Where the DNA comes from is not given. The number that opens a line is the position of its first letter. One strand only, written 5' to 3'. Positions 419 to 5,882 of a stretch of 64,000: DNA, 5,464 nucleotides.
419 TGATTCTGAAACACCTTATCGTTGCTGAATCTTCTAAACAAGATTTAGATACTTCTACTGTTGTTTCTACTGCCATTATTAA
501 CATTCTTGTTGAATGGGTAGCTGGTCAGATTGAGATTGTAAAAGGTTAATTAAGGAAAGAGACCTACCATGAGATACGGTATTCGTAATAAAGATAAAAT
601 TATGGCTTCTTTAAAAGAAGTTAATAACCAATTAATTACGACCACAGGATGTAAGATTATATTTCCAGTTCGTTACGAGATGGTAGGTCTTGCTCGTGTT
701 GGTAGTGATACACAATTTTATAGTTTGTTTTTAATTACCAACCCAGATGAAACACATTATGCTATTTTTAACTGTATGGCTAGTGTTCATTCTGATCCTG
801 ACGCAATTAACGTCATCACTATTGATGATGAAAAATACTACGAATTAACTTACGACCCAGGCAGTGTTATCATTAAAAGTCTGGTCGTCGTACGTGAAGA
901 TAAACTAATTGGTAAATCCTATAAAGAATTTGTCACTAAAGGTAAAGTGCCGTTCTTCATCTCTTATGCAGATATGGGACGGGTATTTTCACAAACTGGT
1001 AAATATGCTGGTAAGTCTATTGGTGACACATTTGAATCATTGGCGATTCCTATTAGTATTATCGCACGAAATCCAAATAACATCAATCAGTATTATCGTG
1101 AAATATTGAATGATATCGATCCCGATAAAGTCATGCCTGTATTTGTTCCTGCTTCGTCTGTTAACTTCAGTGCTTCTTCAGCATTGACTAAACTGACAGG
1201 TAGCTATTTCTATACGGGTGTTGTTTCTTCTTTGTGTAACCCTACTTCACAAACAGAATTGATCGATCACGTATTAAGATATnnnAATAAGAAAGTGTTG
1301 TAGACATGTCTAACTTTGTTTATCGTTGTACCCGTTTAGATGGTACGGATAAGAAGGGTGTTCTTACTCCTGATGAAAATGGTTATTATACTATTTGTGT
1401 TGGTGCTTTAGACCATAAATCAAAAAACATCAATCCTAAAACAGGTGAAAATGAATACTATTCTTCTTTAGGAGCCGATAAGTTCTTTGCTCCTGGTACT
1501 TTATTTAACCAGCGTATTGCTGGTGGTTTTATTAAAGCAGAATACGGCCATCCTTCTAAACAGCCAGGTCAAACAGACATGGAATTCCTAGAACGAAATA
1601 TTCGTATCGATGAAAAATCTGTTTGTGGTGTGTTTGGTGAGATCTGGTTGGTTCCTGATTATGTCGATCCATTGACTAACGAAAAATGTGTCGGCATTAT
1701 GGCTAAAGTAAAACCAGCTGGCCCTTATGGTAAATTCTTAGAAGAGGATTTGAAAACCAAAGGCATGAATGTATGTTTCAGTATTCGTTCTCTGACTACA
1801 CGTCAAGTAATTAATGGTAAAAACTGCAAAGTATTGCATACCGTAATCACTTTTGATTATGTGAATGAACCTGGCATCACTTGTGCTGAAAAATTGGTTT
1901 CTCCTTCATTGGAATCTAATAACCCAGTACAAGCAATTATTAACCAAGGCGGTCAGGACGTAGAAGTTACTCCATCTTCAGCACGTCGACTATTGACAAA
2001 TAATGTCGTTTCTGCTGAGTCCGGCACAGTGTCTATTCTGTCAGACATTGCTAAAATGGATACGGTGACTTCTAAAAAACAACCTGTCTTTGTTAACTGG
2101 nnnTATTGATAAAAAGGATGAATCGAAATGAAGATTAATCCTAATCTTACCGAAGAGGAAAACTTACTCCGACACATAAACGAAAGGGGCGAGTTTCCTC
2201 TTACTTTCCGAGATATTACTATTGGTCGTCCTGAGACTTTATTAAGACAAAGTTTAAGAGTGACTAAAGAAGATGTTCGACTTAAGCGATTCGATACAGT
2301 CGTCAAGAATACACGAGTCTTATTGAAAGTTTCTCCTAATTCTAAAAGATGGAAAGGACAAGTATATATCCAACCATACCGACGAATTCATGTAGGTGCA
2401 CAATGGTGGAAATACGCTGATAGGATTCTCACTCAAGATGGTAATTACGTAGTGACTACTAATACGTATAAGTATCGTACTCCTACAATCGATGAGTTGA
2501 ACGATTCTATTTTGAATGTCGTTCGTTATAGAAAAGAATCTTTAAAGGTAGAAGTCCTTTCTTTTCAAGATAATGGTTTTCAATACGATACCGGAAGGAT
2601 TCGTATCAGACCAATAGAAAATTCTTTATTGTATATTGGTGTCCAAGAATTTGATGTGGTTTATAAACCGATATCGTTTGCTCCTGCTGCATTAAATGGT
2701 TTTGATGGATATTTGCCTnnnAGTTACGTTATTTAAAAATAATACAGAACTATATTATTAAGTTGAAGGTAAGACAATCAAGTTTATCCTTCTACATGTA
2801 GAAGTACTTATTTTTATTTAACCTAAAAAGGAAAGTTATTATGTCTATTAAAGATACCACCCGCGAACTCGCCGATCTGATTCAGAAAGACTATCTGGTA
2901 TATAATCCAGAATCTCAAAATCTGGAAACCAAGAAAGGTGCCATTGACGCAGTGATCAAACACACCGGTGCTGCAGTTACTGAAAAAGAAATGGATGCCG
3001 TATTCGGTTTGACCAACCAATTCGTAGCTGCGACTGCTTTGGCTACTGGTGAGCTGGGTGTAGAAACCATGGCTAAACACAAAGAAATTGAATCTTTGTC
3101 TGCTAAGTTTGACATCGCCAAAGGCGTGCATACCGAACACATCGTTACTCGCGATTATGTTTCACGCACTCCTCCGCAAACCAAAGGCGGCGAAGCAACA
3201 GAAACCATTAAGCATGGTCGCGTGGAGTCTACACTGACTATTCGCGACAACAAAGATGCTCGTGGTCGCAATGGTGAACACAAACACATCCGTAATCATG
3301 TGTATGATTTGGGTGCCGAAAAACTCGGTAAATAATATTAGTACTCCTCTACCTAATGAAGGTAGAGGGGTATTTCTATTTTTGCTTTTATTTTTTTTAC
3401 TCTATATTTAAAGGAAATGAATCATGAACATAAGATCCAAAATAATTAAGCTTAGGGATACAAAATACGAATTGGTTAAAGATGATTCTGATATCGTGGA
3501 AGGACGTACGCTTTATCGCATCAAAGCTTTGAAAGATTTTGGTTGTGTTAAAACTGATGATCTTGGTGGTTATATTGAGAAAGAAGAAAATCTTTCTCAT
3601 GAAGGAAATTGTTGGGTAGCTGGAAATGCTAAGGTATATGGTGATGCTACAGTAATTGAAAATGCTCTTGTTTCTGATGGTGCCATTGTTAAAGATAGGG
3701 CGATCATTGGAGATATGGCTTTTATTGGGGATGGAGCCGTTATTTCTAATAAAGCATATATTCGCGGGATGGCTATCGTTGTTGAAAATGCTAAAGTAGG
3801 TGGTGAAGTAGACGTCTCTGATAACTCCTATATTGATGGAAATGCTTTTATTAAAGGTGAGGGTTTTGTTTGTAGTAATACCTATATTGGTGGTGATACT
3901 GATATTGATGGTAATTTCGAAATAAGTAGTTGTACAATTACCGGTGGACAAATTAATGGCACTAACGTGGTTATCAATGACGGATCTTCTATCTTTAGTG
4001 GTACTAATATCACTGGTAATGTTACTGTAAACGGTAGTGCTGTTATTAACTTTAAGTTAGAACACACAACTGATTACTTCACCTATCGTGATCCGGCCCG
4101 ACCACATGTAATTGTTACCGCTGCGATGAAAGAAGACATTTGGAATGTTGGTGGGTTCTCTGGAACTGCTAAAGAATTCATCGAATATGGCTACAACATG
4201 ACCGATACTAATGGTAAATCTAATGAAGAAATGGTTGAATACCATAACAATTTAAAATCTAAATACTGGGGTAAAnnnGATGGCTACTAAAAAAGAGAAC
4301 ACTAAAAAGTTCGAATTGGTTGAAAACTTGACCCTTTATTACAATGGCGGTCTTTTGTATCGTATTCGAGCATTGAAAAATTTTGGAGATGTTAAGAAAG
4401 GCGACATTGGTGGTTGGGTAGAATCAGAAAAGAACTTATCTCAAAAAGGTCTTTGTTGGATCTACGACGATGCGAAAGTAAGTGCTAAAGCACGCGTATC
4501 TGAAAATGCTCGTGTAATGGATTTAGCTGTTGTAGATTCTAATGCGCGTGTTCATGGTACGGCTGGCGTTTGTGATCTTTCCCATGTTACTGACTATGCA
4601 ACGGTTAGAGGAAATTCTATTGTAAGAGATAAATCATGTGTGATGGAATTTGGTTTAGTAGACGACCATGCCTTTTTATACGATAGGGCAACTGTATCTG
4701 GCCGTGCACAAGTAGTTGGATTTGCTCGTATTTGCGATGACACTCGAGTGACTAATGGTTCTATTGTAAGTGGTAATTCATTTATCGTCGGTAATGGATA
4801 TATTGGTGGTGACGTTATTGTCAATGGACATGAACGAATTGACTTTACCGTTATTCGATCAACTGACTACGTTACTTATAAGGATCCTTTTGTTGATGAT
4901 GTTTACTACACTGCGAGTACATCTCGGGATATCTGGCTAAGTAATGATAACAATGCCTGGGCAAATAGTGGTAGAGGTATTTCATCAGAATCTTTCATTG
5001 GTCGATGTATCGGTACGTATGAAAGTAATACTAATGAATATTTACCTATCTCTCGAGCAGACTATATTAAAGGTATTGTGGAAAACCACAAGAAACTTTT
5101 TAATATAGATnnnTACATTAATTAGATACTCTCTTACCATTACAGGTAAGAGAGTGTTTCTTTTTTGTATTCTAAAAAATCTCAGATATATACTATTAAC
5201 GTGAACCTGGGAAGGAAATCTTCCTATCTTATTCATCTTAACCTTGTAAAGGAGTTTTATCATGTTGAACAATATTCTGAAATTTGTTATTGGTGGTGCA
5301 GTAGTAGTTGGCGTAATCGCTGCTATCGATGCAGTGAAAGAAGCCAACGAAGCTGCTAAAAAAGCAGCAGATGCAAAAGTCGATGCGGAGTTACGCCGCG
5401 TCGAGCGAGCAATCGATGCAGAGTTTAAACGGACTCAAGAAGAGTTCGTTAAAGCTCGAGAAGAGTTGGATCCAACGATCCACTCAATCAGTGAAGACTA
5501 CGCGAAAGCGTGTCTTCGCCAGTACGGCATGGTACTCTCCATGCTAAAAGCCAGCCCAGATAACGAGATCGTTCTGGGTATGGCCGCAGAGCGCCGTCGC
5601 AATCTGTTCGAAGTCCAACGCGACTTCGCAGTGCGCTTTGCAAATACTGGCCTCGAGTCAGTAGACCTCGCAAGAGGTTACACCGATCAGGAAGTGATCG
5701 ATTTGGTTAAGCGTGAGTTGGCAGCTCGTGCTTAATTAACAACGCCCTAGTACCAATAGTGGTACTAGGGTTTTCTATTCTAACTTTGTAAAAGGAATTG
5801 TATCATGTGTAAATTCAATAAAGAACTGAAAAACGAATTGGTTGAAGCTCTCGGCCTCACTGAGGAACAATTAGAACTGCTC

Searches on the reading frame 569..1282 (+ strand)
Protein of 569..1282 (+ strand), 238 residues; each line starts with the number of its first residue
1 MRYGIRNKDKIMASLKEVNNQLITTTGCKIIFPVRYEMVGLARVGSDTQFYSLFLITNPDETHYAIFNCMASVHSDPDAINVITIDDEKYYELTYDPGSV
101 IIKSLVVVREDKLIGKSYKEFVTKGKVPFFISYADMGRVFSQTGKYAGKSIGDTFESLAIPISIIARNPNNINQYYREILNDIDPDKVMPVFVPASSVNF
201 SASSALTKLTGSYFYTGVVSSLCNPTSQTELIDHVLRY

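Call 63: search_protein_families(library=pfam, proteins=[window:569-1282:+], max_evalue=0.01)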
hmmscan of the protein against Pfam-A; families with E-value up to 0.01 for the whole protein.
window:569-1282:+ (238 aa): 0 families

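Call 72: search_protein_families(library=phrogs, proteins=[window:569-1282:+], max_evalue=0.01)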
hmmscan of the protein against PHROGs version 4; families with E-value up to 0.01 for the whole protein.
window:569-1282:+ (238 aa): 1 family
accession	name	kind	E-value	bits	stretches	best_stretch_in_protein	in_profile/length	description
phrog_2926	-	head and packaging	2.3e-56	192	1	6-238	8-241/241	virion structural protein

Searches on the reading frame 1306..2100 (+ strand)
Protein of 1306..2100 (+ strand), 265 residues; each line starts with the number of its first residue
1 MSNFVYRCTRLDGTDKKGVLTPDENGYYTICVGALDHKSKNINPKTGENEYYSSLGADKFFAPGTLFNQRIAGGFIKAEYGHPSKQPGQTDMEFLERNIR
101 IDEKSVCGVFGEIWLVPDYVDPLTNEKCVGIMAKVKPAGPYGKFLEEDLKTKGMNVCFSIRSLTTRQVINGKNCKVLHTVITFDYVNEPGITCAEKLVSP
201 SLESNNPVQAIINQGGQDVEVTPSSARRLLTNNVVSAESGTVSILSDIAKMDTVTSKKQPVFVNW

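Call 63: search_protein_families(library=pfam, proteins=[window:1306-2100:+], max_evalue=0.01)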
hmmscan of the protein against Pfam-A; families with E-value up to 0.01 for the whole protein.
window:1306-2100:+ (265 aa): 1 family
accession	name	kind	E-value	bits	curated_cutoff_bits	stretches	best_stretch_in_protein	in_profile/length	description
PF20034.4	Peptidase_S80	-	1.5e-57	194.9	23.4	1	6-214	1-201/229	Peptidase S80 family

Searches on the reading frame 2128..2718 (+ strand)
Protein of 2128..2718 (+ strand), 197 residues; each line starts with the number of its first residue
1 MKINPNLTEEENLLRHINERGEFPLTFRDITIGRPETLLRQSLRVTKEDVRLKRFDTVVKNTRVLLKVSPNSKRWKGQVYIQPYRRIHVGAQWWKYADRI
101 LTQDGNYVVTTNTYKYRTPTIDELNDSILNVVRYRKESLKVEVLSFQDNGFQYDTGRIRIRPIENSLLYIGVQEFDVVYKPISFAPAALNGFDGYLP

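Call 63: search_protein_families(library=pfam, proteins=[window:2128-2718:+], max_evalue=0.01)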
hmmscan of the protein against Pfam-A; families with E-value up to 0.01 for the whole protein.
window:2128-2718:+ (197 aa): 0 families

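Call 72: search_protein_families(library=phrogs, proteins=[window:2128-2718:+], max_evalue=0.01)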
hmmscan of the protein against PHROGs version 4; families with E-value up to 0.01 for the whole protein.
window:2128-2718:+ (197 aa): 1 family
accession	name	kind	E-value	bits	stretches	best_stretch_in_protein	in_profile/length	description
phrog_1037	-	head and packaging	0.0084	16.5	0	6-93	7-81/290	virion structural protein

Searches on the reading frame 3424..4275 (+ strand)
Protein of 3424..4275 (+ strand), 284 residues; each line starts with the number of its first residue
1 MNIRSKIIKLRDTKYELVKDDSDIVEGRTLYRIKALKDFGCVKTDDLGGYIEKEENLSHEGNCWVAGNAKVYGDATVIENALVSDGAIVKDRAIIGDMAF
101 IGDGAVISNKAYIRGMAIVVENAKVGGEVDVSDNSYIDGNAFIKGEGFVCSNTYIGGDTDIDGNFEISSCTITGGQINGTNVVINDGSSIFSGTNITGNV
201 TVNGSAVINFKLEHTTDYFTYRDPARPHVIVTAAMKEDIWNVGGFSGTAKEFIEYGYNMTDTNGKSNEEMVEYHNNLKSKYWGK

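Call 63: search_protein_families(library=pfam, proteins=[window:3424-4275:+], max_evalue=0.01)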
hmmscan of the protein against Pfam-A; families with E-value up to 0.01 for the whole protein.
window:3424-4275:+ (284 aa): 3 families
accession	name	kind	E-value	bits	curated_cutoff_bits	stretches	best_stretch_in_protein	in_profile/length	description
PF25084.1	LbH_EIF2B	-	2.9e-09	37.3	54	2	134-207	3-75/105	EIF2B subunit epsilon LbH domain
PF18836.7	B_solenoid_ydck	-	0.00033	20.8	30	0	69-84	1-16/17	YdcK Beta solenoid repeat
PF00132.30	Hexapep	-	0.00088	19.3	27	1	79-108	6-35/36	Bacterial transferase hexapeptide (six repeats)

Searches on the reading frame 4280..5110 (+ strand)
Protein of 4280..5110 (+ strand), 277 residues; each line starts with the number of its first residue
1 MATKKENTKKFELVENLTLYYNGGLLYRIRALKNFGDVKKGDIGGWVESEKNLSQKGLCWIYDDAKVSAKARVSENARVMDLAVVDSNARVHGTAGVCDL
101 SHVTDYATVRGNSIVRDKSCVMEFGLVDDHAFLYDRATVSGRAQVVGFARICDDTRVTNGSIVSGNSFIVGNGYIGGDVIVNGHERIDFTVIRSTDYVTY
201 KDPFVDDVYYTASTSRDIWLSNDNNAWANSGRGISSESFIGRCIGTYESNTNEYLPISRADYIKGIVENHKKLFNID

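Call 63: search_protein_families(library=pfam, proteins=[window:4280-5110:+], max_evalue=0.01)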
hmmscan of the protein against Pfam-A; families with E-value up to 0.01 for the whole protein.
window:4280-5110:+ (277 aa): 2 families
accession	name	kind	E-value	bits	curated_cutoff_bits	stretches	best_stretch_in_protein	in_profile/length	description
PF18836.7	B_solenoid_ydck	-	4.2e-06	26.7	30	0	149-165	1-17/17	YdcK Beta solenoid repeat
PF25084.1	LbH_EIF2B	-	0.0052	17.2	54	0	86-179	13-103/105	EIF2B subunit epsilon LbH domain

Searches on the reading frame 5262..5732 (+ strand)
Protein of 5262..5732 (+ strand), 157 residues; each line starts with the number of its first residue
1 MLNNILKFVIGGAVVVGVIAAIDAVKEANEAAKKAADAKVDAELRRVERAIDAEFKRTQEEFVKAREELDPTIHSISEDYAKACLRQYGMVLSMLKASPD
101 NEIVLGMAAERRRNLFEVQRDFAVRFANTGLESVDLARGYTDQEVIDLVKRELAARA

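Call 63: search_protein_families(library=pfam, proteins=[window:5262-5732:+], max_evalue=0.01)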
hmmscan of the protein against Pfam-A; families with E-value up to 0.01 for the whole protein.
window:5262-5732:+ (157 aa): 0 families

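Call 72: search_protein_families(library=phrogs, proteins=[window:5262-5732:+], max_evalue=0.01)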
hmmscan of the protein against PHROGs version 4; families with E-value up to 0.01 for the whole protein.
window:5262-5732:+ (157 aa): 2 families
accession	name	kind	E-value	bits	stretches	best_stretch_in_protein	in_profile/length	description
phrog_18116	-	unknown function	0.0049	18.1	1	2-71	5-70/185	-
phrog_1244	-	unknown function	0.0094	16.4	0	18-70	4-57/157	-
